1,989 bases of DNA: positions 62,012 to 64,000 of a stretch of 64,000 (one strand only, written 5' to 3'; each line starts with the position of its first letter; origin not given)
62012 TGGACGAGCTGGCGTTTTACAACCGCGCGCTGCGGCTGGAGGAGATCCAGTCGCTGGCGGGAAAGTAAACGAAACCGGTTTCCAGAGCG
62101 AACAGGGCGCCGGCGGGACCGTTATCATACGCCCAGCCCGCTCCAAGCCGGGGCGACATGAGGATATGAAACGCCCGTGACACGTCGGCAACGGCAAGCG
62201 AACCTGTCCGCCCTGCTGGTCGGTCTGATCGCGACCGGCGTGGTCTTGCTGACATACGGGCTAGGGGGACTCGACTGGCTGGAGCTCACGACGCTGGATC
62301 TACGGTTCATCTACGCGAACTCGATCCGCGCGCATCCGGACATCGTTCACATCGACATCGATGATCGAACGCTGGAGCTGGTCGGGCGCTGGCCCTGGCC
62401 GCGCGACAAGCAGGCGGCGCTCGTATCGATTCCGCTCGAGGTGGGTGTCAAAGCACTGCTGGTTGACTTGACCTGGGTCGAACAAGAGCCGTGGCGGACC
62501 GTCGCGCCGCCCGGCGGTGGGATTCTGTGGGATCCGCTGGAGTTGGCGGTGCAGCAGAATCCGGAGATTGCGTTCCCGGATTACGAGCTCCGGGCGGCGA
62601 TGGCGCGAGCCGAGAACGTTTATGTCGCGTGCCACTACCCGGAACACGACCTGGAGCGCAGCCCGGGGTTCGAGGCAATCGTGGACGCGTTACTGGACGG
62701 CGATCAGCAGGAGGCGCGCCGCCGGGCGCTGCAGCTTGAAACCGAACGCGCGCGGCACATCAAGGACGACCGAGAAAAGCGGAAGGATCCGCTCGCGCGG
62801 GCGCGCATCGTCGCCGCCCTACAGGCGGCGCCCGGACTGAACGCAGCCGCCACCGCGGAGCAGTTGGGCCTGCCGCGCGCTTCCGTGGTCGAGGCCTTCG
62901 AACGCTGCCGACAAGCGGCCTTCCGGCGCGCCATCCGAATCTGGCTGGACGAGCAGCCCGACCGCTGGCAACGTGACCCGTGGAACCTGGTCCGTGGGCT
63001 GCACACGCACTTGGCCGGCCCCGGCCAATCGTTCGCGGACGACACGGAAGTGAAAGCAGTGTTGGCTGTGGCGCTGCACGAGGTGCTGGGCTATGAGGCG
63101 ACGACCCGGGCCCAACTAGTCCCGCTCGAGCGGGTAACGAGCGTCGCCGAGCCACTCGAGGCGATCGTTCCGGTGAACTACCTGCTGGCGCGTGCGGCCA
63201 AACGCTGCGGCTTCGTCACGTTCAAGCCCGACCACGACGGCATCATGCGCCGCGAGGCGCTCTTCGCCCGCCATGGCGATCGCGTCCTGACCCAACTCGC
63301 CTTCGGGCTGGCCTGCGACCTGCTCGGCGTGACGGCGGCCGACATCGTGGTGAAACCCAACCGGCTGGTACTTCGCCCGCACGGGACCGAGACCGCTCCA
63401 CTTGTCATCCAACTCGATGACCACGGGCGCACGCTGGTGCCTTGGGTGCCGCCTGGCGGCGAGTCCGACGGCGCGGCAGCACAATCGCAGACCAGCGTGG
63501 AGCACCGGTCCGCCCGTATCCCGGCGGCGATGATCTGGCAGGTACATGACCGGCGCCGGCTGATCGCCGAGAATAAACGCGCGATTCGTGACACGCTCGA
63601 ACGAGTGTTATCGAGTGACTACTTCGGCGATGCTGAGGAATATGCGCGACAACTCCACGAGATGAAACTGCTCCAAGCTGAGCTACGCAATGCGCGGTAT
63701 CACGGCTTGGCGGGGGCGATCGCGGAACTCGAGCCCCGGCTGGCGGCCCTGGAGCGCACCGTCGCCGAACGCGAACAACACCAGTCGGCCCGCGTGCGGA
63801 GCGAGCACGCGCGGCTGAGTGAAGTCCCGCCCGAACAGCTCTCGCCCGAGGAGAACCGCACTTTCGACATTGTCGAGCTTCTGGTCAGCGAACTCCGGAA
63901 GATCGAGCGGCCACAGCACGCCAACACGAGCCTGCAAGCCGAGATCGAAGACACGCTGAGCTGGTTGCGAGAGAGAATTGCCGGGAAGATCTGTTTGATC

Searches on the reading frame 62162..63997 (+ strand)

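Call 49: search_protein_families(library=pfam, proteins=[window:62162-63997:+], max_evalue=0.01)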
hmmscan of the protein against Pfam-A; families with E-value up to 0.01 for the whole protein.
window:62162-63997:+ (612 aa): 1 family
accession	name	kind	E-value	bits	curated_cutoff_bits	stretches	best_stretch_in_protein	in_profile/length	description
PF05226.16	CHASE2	-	4e-22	79.5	26.3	1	26-430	3-168/257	CHASE2 domain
